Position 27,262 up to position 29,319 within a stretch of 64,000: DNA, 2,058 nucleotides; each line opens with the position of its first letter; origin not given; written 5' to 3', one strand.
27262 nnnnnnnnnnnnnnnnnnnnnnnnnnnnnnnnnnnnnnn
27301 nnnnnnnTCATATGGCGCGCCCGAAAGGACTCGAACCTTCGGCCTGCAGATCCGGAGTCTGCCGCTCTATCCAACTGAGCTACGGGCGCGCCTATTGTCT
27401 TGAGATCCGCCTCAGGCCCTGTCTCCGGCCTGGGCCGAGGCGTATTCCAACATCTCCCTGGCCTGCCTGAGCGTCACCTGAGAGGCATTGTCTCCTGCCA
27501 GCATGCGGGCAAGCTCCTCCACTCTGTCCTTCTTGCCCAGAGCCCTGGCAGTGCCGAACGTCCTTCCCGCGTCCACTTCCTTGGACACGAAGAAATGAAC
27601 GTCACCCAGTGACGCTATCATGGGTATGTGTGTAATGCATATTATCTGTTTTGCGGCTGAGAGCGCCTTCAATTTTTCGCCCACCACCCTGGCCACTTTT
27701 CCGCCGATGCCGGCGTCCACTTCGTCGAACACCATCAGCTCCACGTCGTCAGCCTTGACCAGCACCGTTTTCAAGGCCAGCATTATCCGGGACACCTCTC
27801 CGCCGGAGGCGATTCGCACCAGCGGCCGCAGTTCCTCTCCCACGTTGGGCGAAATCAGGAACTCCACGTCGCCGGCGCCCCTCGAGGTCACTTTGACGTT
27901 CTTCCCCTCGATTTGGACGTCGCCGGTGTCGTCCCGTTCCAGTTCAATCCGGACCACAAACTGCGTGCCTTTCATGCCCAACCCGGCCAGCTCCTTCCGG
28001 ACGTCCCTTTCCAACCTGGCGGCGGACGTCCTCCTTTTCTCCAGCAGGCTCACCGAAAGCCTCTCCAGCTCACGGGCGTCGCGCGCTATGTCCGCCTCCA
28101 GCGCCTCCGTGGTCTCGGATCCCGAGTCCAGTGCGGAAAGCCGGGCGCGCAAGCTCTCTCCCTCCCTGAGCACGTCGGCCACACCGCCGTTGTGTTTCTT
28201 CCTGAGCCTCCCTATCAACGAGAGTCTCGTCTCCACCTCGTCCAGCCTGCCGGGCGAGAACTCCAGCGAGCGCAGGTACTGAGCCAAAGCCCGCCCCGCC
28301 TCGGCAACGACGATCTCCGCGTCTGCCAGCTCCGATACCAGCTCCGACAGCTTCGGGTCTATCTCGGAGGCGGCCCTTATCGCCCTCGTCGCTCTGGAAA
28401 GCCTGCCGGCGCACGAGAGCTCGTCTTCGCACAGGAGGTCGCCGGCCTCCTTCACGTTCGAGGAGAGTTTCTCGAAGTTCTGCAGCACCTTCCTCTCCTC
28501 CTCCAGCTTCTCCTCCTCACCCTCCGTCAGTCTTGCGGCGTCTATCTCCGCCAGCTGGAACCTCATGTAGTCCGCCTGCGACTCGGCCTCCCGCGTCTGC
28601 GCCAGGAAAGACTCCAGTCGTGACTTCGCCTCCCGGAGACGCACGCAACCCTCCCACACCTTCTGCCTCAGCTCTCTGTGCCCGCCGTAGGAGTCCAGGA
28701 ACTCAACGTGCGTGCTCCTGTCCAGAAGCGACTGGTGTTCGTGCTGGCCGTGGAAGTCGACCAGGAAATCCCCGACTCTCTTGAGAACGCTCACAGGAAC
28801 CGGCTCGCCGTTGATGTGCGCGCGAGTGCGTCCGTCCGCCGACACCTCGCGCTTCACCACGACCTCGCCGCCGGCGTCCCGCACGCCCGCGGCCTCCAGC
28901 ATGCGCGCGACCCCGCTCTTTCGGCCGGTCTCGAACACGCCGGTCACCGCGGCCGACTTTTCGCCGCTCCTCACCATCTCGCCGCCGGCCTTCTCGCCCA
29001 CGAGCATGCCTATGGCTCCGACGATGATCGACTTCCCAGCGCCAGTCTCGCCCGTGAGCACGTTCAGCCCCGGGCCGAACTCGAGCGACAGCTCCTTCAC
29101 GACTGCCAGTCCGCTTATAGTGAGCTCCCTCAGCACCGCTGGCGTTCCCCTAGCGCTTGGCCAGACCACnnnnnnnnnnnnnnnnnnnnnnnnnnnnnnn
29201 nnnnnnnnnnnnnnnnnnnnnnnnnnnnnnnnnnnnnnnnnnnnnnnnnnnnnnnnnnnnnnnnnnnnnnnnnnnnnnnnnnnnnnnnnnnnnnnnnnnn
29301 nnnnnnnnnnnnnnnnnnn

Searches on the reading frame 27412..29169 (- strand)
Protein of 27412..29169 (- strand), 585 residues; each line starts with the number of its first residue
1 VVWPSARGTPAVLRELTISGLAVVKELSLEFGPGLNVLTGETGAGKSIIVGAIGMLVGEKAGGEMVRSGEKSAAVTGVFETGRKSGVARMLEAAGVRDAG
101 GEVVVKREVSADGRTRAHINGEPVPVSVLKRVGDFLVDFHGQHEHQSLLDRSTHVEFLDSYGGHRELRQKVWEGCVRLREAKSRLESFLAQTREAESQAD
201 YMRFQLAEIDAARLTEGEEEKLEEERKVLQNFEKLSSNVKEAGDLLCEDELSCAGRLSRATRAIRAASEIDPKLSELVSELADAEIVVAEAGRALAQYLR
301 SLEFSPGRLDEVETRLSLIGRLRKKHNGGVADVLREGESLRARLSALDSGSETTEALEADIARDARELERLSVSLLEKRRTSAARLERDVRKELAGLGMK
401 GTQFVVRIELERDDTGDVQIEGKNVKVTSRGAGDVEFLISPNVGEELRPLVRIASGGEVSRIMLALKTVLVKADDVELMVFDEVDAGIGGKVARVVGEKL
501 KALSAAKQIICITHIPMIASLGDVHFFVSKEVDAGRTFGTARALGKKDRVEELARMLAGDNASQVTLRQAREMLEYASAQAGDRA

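Call 37: search_protein_families(library=ncbifam, proteins=[window:27412-29169:-], max_evalue=0.00001)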
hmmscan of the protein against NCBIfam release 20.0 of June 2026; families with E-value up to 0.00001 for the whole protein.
window:27412-29169:- (585 aa): 4 families
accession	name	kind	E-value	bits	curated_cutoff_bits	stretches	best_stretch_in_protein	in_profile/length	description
TIGR00634.1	recN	equivalog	4.8e-166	554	407.85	1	12-575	1-562/563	DNA repair protein RecN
NF008121.0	PRK10869.1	equivalog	1.6e-125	419.8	418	1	13-575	2-552/553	DNA repair protein RecN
NF045780.1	TrlF_fam_ATP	equivalog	2.9e-07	29.6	350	1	25-397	301-692/944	TrlF family AAA-like ATPase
NF002244.0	PRK01156.1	equivalog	5e-06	24.9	847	0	29-85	19-79/895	DNA double-strand break repair ATPase Rad50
